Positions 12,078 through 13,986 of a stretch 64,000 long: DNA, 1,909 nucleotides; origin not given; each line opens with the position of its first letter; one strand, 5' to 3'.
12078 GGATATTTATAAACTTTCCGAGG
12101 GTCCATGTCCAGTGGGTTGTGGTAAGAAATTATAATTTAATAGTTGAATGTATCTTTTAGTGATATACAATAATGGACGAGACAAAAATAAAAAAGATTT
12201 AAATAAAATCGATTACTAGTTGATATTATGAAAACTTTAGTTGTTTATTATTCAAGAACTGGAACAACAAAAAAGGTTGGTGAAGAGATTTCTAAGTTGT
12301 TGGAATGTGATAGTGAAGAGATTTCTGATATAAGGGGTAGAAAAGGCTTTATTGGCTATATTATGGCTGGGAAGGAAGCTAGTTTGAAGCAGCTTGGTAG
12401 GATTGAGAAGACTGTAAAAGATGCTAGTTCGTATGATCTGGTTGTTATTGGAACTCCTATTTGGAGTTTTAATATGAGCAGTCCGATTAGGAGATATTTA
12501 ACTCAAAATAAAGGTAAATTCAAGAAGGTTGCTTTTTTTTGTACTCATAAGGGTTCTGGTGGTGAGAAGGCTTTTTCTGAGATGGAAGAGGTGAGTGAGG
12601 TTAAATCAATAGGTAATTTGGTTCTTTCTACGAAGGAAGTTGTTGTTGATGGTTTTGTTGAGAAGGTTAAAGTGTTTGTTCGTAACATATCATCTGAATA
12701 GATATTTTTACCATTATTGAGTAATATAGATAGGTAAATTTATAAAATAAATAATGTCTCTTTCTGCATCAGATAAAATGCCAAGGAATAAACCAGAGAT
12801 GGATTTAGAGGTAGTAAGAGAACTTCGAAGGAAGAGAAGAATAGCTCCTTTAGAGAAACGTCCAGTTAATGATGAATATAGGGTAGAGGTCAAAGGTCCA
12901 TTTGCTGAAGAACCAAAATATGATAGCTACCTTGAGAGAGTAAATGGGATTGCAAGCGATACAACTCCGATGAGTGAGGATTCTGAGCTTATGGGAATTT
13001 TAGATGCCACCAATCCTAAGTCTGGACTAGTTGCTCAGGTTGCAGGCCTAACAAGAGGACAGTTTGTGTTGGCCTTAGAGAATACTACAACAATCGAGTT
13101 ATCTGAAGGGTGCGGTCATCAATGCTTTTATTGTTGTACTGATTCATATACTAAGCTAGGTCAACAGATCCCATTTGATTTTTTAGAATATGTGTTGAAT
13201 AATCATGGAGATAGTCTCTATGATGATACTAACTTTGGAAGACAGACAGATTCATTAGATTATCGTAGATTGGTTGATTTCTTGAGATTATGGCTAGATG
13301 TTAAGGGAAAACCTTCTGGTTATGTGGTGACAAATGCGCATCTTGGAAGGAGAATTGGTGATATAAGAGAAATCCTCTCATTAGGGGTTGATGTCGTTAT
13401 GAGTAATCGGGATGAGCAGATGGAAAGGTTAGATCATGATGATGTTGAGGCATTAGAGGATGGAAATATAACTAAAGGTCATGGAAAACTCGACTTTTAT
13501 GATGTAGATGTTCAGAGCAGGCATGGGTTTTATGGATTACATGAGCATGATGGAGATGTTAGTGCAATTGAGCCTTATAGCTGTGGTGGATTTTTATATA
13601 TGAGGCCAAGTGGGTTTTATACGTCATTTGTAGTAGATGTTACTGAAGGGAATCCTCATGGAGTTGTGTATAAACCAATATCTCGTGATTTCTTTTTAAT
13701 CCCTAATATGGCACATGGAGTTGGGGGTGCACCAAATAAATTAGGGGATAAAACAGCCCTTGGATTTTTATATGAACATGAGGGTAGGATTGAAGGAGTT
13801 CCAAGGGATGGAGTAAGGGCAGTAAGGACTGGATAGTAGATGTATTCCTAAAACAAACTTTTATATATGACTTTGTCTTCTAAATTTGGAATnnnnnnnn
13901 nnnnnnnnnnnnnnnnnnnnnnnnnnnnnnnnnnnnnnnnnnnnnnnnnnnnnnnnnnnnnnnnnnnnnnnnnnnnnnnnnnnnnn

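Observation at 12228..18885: Candidate multi-gene system: flavodoxin, radical-SAM-like, ChlI/MoxR AAA+, vWA, metallophosphoesterase and a 746-aa unknown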

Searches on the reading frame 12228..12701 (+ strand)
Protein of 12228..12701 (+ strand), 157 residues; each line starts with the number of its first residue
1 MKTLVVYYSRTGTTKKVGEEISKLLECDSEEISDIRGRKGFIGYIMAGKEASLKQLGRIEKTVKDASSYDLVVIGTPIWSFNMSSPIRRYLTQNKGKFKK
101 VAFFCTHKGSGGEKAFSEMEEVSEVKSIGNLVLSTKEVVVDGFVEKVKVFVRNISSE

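Call 3: search_protein_families(library=pfam, proteins=[window:12228-12701:+], max_evalue=0.01)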
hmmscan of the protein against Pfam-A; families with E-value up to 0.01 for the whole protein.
window:12228-12701:+ (157 aa): 7 families
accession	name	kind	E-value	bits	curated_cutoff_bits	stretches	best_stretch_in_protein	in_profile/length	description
PF12682.12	Flavodoxin_4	-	7e-10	39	24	1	58-121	63-126/155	Flavodoxin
PF12724.12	Flavodoxin_5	-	2.4e-08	34.9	27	1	56-107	31-84/145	Flavodoxin domain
PF12641.12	Flavodoxin_3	-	2.1e-06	28.1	27.5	1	4-36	1-32/160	Flavodoxin domain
PF03358.20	FMN_red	-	0.0012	18.9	24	1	3-92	3-94/152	NADPH-dependent FMN reductase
PF00258.30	Flavodoxin_1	-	0.0045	17.6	25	0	5-26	1-22/143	Flavodoxin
PF02525.22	Flavodoxin_2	-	0.0046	17.1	27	1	55-91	65-100/198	Flavodoxin-like fold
PF04412.18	AcnX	-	0.0059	15.8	31.5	1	57-135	277-355/400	Aconitase X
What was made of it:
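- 12228..12701 (+): Short flavodoxin-like protein (157 aa). Strain-specific accessory gene and possible reductant for the next gene. Pfam Flavodoxin_4 E = 7e-10, Flavodoxin_5 and Flavodoxin_3 above cut-off (call 3).
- Checked: Flavodoxin, 12228-12701: Pfam Flavodoxin_4 E = 7e-10 (call 3).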

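Call 4: search_protein_families(library=ncbifam, proteins=[window:12228-12701:+], max_evalue=0.01)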
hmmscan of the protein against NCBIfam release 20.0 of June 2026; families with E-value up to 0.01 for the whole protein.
window:12228-12701:+ (157 aa): 13 families
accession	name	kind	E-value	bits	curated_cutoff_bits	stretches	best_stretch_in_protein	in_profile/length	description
NF005501.0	PRK07116.1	subfamily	2.3e-13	49.9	198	2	58-123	67-132/161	flavodoxin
NF038196.1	ferrodoxin_EFR1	subfamily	1.4e-05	25.3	75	1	60-127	32-99/242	EFR1 family ferrodoxin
NF045594.1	flavodox_BilS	equivalog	9e-05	22.5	155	1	4-117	2-86/160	flavodoxin family protein BilS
NF005389.0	PRK06934.1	equivalog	0.00015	21.1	172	1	59-122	120-183/221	flavodoxin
NF008316.0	PRK11104.1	equivalog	0.0002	21.3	142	0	1-104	1-85/177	menaquinone-dependent protoporphyrinogen IX dehydrogenase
NF006738.0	PRK09267.1-4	equivalog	0.00055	19.6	172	0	1-36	1-38/171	flavodoxin FldA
NF006736.0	PRK09267.1-2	equivalog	0.0006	19.6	202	0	2-106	3-85/161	flavodoxin FldA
TIGR01753.1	flav_short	equivalog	0.00062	20.3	123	0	4-31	2-29/140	flavodoxin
TIGR01752.1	flav_long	equivalog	0.00065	19.3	146.75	0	4-36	3-35/167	flavodoxin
TIGR01754.1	flav_RNR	hypoth_equivalog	0.00074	19.4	163.8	0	1-108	1-91/140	putative ribonucleotide reductase-associated flavodoxin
NF002999.0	PRK03767.1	equivalog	0.0014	18.5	141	1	1-102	2-103/200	NAD(P)H:quinone oxidoreductase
NF006739.0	PRK09267.1-5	subfamily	0.0025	17.6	175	0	2-36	3-37/168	flavodoxin FldA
NF006747.0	PRK09271.1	equivalog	0.0031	17.2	104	0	1-110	1-97/160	flavodoxin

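Call 10: search_protein_families(library=padloc, proteins=[window:12228-12701:+], max_evalue=0.01)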
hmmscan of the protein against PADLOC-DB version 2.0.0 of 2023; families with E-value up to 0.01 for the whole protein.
window:12228-12701:+ (157 aa): 0 families

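Call 23: search_protein_families(library=phrogs, proteins=[window:12228-12701:+], max_evalue=1)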
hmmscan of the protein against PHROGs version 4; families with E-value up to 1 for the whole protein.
window:12228-12701:+ (157 aa): 4 families
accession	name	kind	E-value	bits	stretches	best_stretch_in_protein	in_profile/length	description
phrog_883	-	moron, auxiliary metabolic gene and host takeover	6.5e-06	27.1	1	1-106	5-83/136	flavodoxin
phrog_27473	-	unknown function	0.00057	19.8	1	57-145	140-224/360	-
phrog_27683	-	unknown function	0.021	15.8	1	62-104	56-98/192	-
phrog_34285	-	unknown function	0.25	12.3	1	2-65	38-99/120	-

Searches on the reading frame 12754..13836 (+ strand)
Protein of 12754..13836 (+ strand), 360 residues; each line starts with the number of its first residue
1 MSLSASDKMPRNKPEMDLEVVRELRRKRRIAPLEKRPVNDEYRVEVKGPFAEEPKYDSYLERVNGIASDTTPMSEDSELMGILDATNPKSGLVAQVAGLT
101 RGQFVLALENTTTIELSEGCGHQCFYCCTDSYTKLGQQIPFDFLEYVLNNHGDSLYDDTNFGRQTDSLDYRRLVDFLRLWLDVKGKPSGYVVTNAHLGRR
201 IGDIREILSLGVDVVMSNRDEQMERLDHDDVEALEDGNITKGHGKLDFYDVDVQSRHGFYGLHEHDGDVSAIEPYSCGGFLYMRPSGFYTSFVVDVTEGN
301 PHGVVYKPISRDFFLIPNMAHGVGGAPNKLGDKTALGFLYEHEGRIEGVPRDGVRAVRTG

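Call 3: search_protein_families(library=pfam, proteins=[window:12754-13836:+], max_evalue=0.01)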
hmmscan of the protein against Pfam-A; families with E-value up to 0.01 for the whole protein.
window:12754-13836:+ (360 aa): 0 families

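Call 4: search_protein_families(library=ncbifam, proteins=[window:12754-13836:+], max_evalue=0.01)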
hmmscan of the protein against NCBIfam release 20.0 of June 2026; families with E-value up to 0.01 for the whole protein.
window:12754-13836:+ (360 aa): 0 families

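Call 8: search_solved_structures(query=window:12754-13836:+, max_evalue=10)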
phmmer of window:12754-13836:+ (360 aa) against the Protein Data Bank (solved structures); distinct sequences matched with E-value up to 10: 3.
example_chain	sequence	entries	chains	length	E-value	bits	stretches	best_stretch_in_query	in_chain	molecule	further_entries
2a20_A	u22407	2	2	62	1.2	11.3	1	115-139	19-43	Regulating synaptic membrane exocytosis protein 2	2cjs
1xhx_A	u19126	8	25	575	1.3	11.2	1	101-143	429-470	DNA polymerase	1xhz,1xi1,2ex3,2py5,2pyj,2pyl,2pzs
3or5_A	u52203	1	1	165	1.7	10.8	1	279-326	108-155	Thiol:disulfide interchange protein, thioredoxin family protein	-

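Call 10: search_protein_families(library=padloc, proteins=[window:12754-13836:+], max_evalue=0.01)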
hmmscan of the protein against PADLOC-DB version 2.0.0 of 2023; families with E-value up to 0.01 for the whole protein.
window:12754-13836:+ (360 aa): 0 families

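Call 12: find_homologous_proteins(query=window:12754-13836:+)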
Query window:12754-13836:+ (360 aa): 1 proteins with E <= 0.001 among 4157 candidates.
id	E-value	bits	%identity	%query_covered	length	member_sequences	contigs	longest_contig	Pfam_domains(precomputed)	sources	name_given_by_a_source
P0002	1.5e-243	825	99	100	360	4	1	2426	-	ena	-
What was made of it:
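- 12754..13836 (+): 360-aa orphan with a CX3CX2C motif (C120, C124, C127, with Tyr before the third Cys). Candidate highly divergent radical-SAM enzyme; fold unproven. Only self-type hits among 5.8 billion clusters (call 12).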

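Call 22: search_protein_families(library=pfam, proteins=[window:12754-13836:+], max_evalue=10)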
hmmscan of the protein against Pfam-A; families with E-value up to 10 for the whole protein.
window:12754-13836:+ (360 aa): 3 families
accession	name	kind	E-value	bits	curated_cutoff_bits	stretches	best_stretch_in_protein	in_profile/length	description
PF04055.27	Radical_SAM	-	0.067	13.8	29.5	1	114-215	1-105/166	Radical SAM superfamily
PF22601.2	RIM2a_ZnF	-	0.071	13.5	27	1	116-136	9-29/52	RIM2-alpha zinc finger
PF02901.20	PFL-like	-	0.13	11.3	24.3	1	195-235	155-194/647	Pyruvate formate lyase-like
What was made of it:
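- On Radical SAM superfamily: Pfam 13.8 bits against a cut-off of 29.5 (call 22).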

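Call 23: search_protein_families(library=phrogs, proteins=[window:12754-13836:+], max_evalue=1)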
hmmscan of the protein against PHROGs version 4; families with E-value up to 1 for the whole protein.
window:12754-13836:+ (360 aa): 2 families
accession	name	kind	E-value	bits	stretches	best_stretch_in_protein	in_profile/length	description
phrog_13321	-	unknown function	0.1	12.7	1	110-164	42-95/307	-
phrog_1852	-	unknown function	0.45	11.6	1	160-202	30-72/79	-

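Call 31: predict_structure(protein=window:12754-13836:+)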
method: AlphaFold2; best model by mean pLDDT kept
length: 360 residues; sequences in the alignment: 1
mean_pLDDT: 31.5   pTM: 0.28
mean pLDDT of the five models: 31.5, 29.9, 26.0, 25.1, 23.9
residues with pLDDT >= 90: 0; 70-90: 0; 50-70: 40; < 50: 320
segments of 3 or more residues with pLDDT < 50: 1-169, 183-200, 231-234, 236-244, 247-360
pLDDT, mean of each block of 10 residues (from residue 1): 27 32 33 25 23 24 23 22 24 25 31 28 36 33 44 37 37 52 42 40 56 51 52 45 44 25 23 21 23 24 24 21 21 21 24 22
secondary structure, 60 per line:
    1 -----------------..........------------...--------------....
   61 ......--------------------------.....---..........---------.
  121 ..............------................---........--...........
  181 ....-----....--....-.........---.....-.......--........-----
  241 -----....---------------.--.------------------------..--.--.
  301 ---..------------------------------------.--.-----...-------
elements in order: H18-27 H57-66 H93-97 H101-110 H120-134 H141-156 H160-167 H170-184 E190-193 H196-199 H201-209 E213-217 H219-225 H228-235 E246-249
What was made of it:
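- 12754..13836 (+): AlphaFold2 single-sequence model pLDDT 31.5 (call 31).
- On Radical SAM superfamily: The AlphaFold2 model is unusable (call 31).
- Closest known: Radical-SAM enzymes with a flavodoxin reductant. Different: No structure model was usable (call 31).
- Tried and rejected: AlphaFold2 on the 360-aa protein as a single sequence gave pLDDT 31.5 and was unusable (call 31).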

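Call 79: find_related_loci(query=window:12754-13836:+, collection=viral_contigs, flank=5000)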
Query window:12754-13836:+ (360 aa) in viral_contigs; peptide patterns used: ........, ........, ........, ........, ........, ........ (x = any residue, [..] = any of these).
21 stretches matched a pattern, but none encodes a relative of the query by tblastn (E <= 1e-3).
